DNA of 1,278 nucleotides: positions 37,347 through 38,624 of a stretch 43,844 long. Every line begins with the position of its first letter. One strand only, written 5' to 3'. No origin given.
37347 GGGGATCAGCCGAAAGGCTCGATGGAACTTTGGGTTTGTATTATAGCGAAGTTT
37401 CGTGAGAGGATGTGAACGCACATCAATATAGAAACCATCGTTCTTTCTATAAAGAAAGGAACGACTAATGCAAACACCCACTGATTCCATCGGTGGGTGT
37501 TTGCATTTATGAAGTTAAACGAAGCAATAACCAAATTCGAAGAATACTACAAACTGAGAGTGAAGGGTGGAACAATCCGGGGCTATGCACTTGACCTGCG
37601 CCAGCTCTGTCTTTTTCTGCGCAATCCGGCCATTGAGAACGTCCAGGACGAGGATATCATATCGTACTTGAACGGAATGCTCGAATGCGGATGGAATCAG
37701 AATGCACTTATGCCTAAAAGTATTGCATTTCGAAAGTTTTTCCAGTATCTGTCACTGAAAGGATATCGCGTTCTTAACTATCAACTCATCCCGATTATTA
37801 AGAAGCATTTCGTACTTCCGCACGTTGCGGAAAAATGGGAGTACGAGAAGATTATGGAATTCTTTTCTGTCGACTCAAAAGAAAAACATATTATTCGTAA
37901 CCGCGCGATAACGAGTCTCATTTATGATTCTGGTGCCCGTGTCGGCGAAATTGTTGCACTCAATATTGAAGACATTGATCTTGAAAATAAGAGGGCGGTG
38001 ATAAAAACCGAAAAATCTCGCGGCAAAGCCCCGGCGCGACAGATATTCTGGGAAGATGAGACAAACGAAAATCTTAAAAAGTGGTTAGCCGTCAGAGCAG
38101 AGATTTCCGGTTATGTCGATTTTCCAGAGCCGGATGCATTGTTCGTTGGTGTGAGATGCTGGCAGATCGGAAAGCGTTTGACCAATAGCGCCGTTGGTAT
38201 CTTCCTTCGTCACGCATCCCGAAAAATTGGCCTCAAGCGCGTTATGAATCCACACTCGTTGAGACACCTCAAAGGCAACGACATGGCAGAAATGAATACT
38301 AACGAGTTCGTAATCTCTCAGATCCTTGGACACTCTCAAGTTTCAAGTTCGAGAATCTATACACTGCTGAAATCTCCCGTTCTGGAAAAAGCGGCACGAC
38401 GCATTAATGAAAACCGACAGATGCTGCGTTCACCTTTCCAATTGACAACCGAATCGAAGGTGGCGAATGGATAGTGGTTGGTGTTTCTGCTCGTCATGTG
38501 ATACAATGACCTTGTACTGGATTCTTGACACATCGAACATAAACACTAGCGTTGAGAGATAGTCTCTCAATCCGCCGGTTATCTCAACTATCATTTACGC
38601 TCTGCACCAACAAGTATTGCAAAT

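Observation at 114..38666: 38.5-kb element integrated into the 3' end of rpmG, with a repeat that preserves the L33 protein exactly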

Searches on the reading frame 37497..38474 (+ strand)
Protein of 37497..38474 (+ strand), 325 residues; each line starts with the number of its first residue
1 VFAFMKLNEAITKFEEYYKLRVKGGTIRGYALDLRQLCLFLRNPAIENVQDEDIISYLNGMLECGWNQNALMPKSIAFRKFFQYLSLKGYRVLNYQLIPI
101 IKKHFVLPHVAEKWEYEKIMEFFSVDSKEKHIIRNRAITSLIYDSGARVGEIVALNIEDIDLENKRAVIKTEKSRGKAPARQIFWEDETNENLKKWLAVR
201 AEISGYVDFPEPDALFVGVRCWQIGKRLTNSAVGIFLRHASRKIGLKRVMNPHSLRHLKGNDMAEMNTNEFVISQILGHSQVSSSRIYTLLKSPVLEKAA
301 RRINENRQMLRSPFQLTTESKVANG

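Call 9: search_protein_families(library=pfam, proteins=[window:37497-38474:+], max_evalue=0.01)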
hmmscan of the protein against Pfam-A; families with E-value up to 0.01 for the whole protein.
window:37497-38474:+ (325 aa): 2 families
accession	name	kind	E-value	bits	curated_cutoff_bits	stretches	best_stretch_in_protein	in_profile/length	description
PF00589.27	Phage_integrase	-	3.5e-27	95.7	27.1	1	115-289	7-166/172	Phage integrase family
PF02899.23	Phage_int_SAM_1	-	6.6e-07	30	22.3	1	12-86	2-80/83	Phage integrase, N-terminal SAM-like domain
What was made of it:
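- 37509..38474 (+): int1, the tyrosine recombinase that pairs with the rpmG att site. Pfam hits (call 9).
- Checked: Recombinase: 37509-38474 matches Phage_integrase plus Phage_int_SAM_1 (E 3.5e-27, call 9).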

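Call 16: find_encoding_contigs(protein=window:37497-38474:+, flank=10000, max_places=10)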
Protein window:37497-38474:+ (325 aa): no gene with exactly this product is on record in the collection.

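Call 18: find_homologous_proteins(query=window:37509-38474:+)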
Query window:37509-38474:+ (321 aa): 72 proteins with E <= 0.001 among 1001 candidates.
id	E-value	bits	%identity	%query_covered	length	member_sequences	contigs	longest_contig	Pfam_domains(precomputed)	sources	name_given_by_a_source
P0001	1.1e-211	719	100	100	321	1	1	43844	PF00589.28,PF02899.24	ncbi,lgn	-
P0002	2.1e-188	643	89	98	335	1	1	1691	PF00589.28,PF02899.24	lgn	-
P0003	2.6e-174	597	81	100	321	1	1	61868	PF00589.28,PF02899.24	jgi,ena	-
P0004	7.6e-170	582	82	98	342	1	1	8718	PF00589.28,PF02899.24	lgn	-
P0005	6.6e-168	576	80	96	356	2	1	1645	PF00589.28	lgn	-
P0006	9.0e-164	562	79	96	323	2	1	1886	PF00589.28,PF02899.24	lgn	-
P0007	3.6e-161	554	78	97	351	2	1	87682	PF00589.28,PF02899.24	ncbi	ncbi:MAG: tyrosine-type recombinase/integrase [Bacteroidia bacterium]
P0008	7.7e-116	405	58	95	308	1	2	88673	PF00589.28,PF02899.24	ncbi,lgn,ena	-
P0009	8.6e-115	401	58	95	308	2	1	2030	PF00589.28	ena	-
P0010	1.4e-113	397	57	95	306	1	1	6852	PF00589.28,PF02899.24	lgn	-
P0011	2.3e-112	393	57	95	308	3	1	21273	PF00589.28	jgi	jgi:site-specific recombinase XerD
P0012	4.6e-112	392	58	95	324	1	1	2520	PF00589.28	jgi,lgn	jgi:site-specific recombinase XerD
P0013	2.9e-87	311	49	93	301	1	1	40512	PF00589.28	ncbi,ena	-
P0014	8.2e-86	306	47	93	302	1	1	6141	PF00589.28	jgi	-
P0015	1.9e-85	305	48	93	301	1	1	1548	PF00589.28,PF02899.24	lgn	-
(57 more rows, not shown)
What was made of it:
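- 37509..38474 (+): It has a family of about 48 homologs at 35-89% identity, with XerC/D at 28% or less (call 18).
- On XerC/XerD chromosome dimer resolvases: Identity to named XerC/D is 28% or less (call 18).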

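Call 25: find_related_loci(query=A2, collection=genome_contigs, flank=10000)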
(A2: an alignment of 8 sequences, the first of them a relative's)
Query A2 (321 aa) in genome_contigs; peptide patterns used: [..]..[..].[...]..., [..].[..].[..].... (x = any residue, [..] = any of these).
101 stretches matched a pattern; 44 encode a relative of the query (tblastn E <= 1e-3); 43 distinct loci.
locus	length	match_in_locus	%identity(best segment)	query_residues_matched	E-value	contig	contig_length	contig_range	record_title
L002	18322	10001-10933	78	1-311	7e-169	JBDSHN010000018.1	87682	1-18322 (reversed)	MAG: Bacteroidia bacterium isolate cluster1_bin.277 k127_2657301, whole genome shotgun sequence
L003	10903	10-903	48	1-299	3e-94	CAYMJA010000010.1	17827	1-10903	MAG TPA_asm: uncultured Candidatus Saccharibacteria bacterium isolate SRP214966_co5_52 genome assembly, contig: NODE_259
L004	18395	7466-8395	57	1-310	3e-123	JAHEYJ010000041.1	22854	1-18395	MAG: Bacteroidetes bacterium isolate nzgw125 NODE_1237_length_22855_cov_3.190200, whole genome shotgun sequence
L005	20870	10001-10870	38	1-287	9e-63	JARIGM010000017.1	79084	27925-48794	MAG: Candidatus Kaiserbacteria bacterium isolate CullarsAll.DT.26 k141_737919, whole genome shotgun sequence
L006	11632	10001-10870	38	1-287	9e-63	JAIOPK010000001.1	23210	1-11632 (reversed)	MAG: Candidatus Uhrbacteria bacterium isolate LakeFargette_0920_ALND_MAG_54_14 LacPavin_0920_ALND_scaffold_79936, whole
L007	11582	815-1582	27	22-285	2e-20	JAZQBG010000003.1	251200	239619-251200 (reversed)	MAG: Bacilli bacterium isolate T1900044641_TS20190107.MAGScoT_cleanbin_000040 SGB_1258_k141_1225909, whole genome shotgu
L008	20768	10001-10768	25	22-285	8e-20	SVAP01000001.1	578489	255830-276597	MAG: Bacillota bacterium isolate SIG205 NODE_19_length_578489_cov_16.181271, whole genome shotgun sequence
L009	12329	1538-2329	27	14-285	1e-20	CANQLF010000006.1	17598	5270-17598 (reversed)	MAG: uncultured Bacilli bacterium isolate Lapin-022__bin69 genome assembly, contig: Lapin-022__NODE_3143_length_17598_co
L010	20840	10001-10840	26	1-294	3e-18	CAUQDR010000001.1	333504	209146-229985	MAG TPA_asm: uncultured Candidatus Saccharibacteria bacterium isolate ERR9968927_bin.15_MetaWRAP_v1.3_MAG genome assembl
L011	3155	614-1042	34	130-289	1e-16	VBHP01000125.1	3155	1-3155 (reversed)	MAG: Chloroflexi bacterium isolate CF_107 14_1009_16_30cm_scaffold_85108, whole genome shotgun sequence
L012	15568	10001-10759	25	47-295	2e-13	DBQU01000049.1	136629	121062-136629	MAG TPA_asm: Deltaproteobacteria bacterium UBA1386 UBA1386_contig_6502, whole genome shotgun sequence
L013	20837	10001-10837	24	5-289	5e-13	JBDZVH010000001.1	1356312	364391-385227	MAG: Opitutaceae bacterium isolate PE_dung23 NODE_1_length_1356312, whole genome shotgun sequence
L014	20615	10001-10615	23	73-285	3e-12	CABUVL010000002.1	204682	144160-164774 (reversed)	MAG TPA_asm: uncultured Verrucomicrobia bacterium isolate MGYG-HGUT-04418 genome assembly, contig: GUT_GENOME273599_2, w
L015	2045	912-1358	29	130-284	1e-11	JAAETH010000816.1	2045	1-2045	MAG: Actinomycetes bacterium isolate Vin_2 VinG_CONTIG3683793, whole genome shotgun sequence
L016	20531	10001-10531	29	111-288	5e-11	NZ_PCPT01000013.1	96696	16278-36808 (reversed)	Arthrobacter sp. MYb227 MYb227_13, whole genome shotgun sequence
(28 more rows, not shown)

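Call 37: find_related_loci(query=A2, collection=metagenome_contigs, flank=10000)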
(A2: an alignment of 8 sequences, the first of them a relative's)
Query A2 (321 aa) in metagenome_contigs; peptide patterns used: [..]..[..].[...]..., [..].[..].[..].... (x = any residue, [..] = any of these).
221 stretches matched a pattern; 143 encode a relative of the query (tblastn E <= 1e-3); the best 80 are kept; 80 distinct loci.
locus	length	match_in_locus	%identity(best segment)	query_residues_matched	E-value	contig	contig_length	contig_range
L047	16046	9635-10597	81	1-321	0e+0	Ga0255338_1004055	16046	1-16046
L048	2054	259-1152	49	1-299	9e-102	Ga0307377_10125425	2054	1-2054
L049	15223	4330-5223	48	1-299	2e-94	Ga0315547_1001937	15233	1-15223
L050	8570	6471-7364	48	1-299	2e-94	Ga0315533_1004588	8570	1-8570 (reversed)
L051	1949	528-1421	49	1-299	7e-99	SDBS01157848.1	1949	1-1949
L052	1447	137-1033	49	1-299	2e-100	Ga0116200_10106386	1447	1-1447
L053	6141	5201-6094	47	1-299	6e-92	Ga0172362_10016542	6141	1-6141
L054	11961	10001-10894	47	1-299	2e-91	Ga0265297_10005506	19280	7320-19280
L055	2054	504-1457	45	1-312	2e-95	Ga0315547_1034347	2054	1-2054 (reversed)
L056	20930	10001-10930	45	1-307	1e-89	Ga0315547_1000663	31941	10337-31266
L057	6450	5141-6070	45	1-307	1e-89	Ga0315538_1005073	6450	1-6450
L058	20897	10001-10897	44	1-299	8e-87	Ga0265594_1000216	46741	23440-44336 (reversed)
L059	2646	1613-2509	44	1-299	6e-89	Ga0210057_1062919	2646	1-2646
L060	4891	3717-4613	42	1-299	5e-79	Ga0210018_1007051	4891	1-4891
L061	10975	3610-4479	41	1-285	3e-69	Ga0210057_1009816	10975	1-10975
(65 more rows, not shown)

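Call 52: search_dna_similar(query=window:37509-38474:+, collection=phages, mode=protein, max_rows=10)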
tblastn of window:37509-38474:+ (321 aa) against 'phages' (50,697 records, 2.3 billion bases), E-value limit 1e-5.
Records with a match: 96; places in all: 96; records where one place covers at least 80% of the query: 59.
Best place of each record, by identity: <60% 96.
By first word of the organism name: Bacteriophage 42; Bacillus 17; Listeria 9; Paenibacillus 4; Acinetobacter 4; Salmonella 4; Enterococcus 3; Staphylococcus 2; Escherichia 2; Ralstonia 2; and 7 more.
By host as written in the record: - 47; Listeria monocytogenes 9; Paenibacillus larvae 4; Bacillus cereus ATCC 27348 4; Bacillus cereus 4; Bacillus anthracis ST-1 4; Homo sapiens 3; Enterococcus faecalis 3; and 14 more.
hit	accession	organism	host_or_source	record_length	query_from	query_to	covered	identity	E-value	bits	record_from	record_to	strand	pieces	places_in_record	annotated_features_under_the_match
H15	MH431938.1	Paenibacillus phage C7Cdelta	Paenibacillus larvae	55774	3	301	93%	26.6%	3e-8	61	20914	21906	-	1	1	site-specific integrase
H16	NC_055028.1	Paenibacillus phage C7Cdelta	Paenibacillus larvae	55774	3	301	93%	26.6%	3e-8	61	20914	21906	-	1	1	integrase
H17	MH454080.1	Paenibacillus phage Ley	Paenibacillus larvae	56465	3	301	93%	26.6%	3e-8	61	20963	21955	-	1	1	integrase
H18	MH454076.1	Paenibacillus phage Ash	Paenibacillus larvae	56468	3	301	93%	26.6%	3e-8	61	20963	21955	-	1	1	integrase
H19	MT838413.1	Bacteriophage sp.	human fecal samples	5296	7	304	93%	26.0%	3e-14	79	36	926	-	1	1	record has no annotation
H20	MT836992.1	Bacteriophage sp.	human fecal samples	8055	3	285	88%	26.7%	2e-13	77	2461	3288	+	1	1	record has no annotation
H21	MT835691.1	Bacteriophage sp.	human fecal samples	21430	7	299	91%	25.5%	7e-15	81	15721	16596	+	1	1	record has no annotation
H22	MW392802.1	Bacillus phage BCPST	Bacillus cereus ATCC 27348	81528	10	297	90%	25.9%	9e-11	69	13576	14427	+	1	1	hypothetical protein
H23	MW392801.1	Bacillus phage BCP6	Bacillus cereus ATCC 27348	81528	10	297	90%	25.9%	9e-11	69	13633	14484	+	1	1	integrase family protein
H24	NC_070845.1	Bacillus phage BCPST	Bacillus cereus ATCC 27348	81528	10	297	90%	25.9%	9e-11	69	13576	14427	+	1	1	integrase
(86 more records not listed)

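Call 53: find_related_loci(query=A2, collection=viral_contigs, flank=10000)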
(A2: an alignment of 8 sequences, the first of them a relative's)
Query A2 (321 aa) in viral_contigs; peptide patterns used: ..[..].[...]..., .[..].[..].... (x = any residue, [..] = any of these).
103 stretches matched a pattern; 27 encode a relative of the query (tblastn E <= 1e-3); 27 distinct loci.
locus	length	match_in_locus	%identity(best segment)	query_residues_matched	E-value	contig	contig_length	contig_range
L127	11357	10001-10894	46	1-299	1e-89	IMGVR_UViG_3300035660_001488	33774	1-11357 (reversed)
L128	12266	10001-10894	47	1-299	2e-89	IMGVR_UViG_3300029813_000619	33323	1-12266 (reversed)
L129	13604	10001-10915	38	1-303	2e-68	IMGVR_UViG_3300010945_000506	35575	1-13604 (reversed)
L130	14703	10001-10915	38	1-303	2e-68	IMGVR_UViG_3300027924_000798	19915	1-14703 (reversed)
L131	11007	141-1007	25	1-295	6e-20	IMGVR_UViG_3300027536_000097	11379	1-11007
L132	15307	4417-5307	26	1-307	2e-20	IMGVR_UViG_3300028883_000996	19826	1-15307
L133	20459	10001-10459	34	131-301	2e-14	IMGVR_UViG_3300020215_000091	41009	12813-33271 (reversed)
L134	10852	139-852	26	42-284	4e-14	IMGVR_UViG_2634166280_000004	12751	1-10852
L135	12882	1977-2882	24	1-298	4e-12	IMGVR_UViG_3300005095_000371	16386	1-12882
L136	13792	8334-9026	24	32-289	2e-10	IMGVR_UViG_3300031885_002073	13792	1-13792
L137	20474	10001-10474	26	130-298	2e-10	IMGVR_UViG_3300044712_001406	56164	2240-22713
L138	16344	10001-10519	25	103-284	2e-9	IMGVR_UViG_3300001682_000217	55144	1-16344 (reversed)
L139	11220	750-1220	25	130-300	2e-9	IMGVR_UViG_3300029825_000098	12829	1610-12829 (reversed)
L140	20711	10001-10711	23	39-284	3e-9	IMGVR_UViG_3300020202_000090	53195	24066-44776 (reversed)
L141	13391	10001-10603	22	108-307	9e-8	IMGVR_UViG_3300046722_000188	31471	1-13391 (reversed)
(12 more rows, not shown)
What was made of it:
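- Two int1 homologs at 46-47% identity are filed in IMG/VR (call 53).
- Tried and rejected: The 8-sequence alignment worked (calls 25, 37, 53).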

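Call 56: search_protein_families(library=pfam, proteins=[L127:31-2487:+, L127:4023-5561:+, L127:5558-7726:+, L127:7830-8798:+, L128:19-1188:+, L128:1643-2758:+, L128:2856-8297:+, L128:11511-11930:+, L002:1299-6191:+, L002:6203-8101:+], max_evalue=0.001)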
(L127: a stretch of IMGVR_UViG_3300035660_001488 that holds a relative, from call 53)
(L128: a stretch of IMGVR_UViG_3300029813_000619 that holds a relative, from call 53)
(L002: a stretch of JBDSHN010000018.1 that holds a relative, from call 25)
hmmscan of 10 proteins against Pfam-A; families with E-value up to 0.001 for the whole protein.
L127:31-2487:+ (818 aa): 1 family
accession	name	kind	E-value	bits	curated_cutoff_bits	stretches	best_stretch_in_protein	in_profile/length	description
PF18857.6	LPD38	-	1.5e-26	94.1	27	1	501-673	3-170/189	Large polyvalent protein associated domain 38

L127:4023-5561:+ (512 aa): 2 families
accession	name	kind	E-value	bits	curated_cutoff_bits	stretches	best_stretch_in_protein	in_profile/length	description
PF01555.25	N6_N4_Mtase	-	1.2e-43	150.1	26.7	1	118-359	1-213/221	DNA methylase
PF03602.21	Cons_hypoth95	-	0.00016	21.8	24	0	102-131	99-127/182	Conserved hypothetical protein 95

L127:5558-7726:+ (722 aa): 8 families
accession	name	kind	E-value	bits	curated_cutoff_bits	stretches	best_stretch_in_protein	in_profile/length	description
PF04851.21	ResIII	-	9.2e-24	84.6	22.5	1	2-184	2-163/164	Type III restriction enzyme, res subunit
PF00270.35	DEAD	-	4.4e-10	40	26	1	24-186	12-162/167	DEAD/DEAH box helicase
PF18766.7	SWI2_SNF2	-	1.3e-07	31.9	26.7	1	7-188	1-160/221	SWI2/SNF2 ATPase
PF01637.24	ATPase_2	-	4.8e-07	30.3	33.2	1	18-169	10-133/225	ATPase domain predominantly from Archaea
PF00271.37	Helicase_C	-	0.00031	21.4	23.5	0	307-355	60-109/110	Helicase conserved C-terminal domain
PF25199.1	nSTAND_NTPase5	-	0.00039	20.7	34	0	10-57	23-68/145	Novel STAND NTPase 5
PF00004.35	AAA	-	0.00046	21.1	21.2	0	32-163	2-74/131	ATPase family associated with various cellular activities (AAA)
PF13401.12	AAA_22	-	0.00098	19.9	27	0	30-167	7-104/130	AAA domain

L127:7830-8798:+ (322 aa): 1 family
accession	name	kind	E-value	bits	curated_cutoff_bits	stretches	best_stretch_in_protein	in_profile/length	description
PF01972.22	SDH_protease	-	6.8e-20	71.7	31.3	2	2-122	36-162/286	ClpP-like SDH-type serine proteinase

L128:19-1188:+ (389 aa): 0 families

L128:1643-2758:+ (371 aa): 0 families

L128:2856-8297:+ (1813 aa): 1 family
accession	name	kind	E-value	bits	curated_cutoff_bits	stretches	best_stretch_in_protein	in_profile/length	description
PF18857.6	LPD38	-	3.3e-25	89.7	27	1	1492-1662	3-168/189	Large polyvalent protein associated domain 38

L128:11511-11930:+ (139 aa): 1 family
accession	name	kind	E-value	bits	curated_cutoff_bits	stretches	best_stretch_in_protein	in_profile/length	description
PF18924.5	DUF5674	-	2.2e-30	105.3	27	1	28-136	2-109/109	Protein of unknown function (DUF5674)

L002:1299-6191:+ (1630 aa): 0 families

L002:6203-8101:+ (632 aa): 0 families
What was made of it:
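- The IMG/VR relatives carry RM genes, a helicase and polyvalent-protein genes, not structural genes (call 56).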

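Call 76: search_protein_families(library=pfam, proteins=[L049:6063-6575:+, L049:6559-7176:+, L058:11671-12480:+, L058:12940-13443:+, L056:13028-13747:+, L058:6203-8572:+, L058:4377-6200:+, L058:1056-3056:+, L049:61-1506:+, L049:2213-3436:+], max_evalue=0.001)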
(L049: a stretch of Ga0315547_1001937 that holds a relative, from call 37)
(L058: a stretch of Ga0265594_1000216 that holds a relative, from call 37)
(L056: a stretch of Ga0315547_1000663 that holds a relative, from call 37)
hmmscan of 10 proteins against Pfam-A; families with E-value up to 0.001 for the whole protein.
L049:6063-6575:+ (170 aa): 1 family
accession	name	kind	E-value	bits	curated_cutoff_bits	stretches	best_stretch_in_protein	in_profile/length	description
PF01327.26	Pep_deformylase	-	4.3e-53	179.5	22.8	1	4-151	2-154/156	Polypeptide deformylase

L049:6559-7176:+ (205 aa): 7 families
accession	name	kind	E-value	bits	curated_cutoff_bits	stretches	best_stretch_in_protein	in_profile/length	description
PF01135.25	PCMT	-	1.7e-53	182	20.3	1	2-204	5-208/210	Protein-L-isoaspartate(D-aspartate) O-methyltransferase (PCMT)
PF13847.12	Methyltransf_31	-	1.2e-06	28.7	27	1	70-170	3-108/145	Methyltransferase domain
PF13649.12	Methyltransf_25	-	1.3e-05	26.2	27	1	74-157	1-79/97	Methyltransferase domain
PF08241.18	Methyltransf_11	-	2.7e-05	25.2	21.2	1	75-159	1-77/95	Methyltransferase domain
PF01209.24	Ubie_methyltran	-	6e-05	22.9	20.1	1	61-146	38-120/233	ubiE/COQ5 methyltransferase family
PF01189.24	Methyltr_RsmB-F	-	0.00026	21.1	27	1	65-150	3-87/199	16S rRNA methyltransferase RsmB/F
PF00398.26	RrnaAD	-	0.00041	20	24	1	55-116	15-73/263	Ribosomal RNA adenine dimethylase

L058:11671-12480:+ (269 aa): 0 families

L058:12940-13443:+ (167 aa): 3 families
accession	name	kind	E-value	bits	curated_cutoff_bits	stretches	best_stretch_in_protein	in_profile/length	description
PF04542.20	Sigma70_r2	-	3.6e-22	78.4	24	1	23-89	1-69/71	Sigma-70 region 2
PF08281.18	Sigma70_r4_2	-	9.8e-13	48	25.7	1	109-157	3-51/54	Sigma-70, region 4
PF04545.22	Sigma70_r4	-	2.2e-10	40.3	24.1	1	114-162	2-50/50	Sigma-70, region 4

L056:13028-13747:+ (239 aa): 1 family
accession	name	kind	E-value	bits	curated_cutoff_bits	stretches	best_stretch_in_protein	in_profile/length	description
PF01255.24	Prenyltransf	-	6.8e-55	186.4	27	1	13-238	1-219/219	Putative undecaprenyl diphosphate synthase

L058:6203-8572:+ (789 aa): 4 families
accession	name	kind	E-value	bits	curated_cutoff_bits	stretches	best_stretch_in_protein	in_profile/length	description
PF04851.21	ResIII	-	2.5e-19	70.2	22.5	1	3-194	3-163/164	Type III restriction enzyme, res subunit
PF18766.7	SWI2_SNF2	-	1.8e-07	31.5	26.7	1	38-211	27-171/221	SWI2/SNF2 ATPase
PF00270.35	DEAD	-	1.2e-05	25.6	26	1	32-194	17-161/167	DEAD/DEAH box helicase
PF00271.37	Helicase_C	-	0.00036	21.2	23.5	0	302-371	39-109/110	Helicase conserved C-terminal domain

L058:4377-6200:+ (607 aa): 3 families
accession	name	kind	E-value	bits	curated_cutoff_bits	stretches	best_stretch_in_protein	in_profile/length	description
PF01555.25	N6_N4_Mtase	-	1.1e-31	111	26.7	1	94-438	1-208/221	DNA methylase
PF03602.21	Cons_hypoth95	-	2.7e-05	24.4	24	0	77-106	98-126/182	Conserved hypothetical protein 95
PF02086.21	MethyltransfD12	-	0.00041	20.6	22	0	90-158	172-244/253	D12 class N6 adenine-specific DNA methyltransferase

L058:1056-3056:+ (666 aa): 0 families

L049:61-1506:+ (481 aa): 2 families
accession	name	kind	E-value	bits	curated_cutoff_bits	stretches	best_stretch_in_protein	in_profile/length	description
PF13437.12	HlyD_3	-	7.8e-07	30.2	22.2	1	266-346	2-80/106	HlyD family secretion protein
PF16576.10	HlyD_D23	-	0.00084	19.1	30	1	217-370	59-212/214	Barrel-sandwich domain of CusB or HlyD membrane-fusion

L049:2213-3436:+ (407 aa): 2 families
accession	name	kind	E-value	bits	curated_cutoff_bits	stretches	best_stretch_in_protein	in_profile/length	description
PF12704.14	MacB_PCD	-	3.8e-51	174.8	27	1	21-247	1-207/207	MacB-like periplasmic core domain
PF02687.27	FtsX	-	1.6e-20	73.8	25.5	1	287-400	2-120/120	FtsX-like permease C-terminal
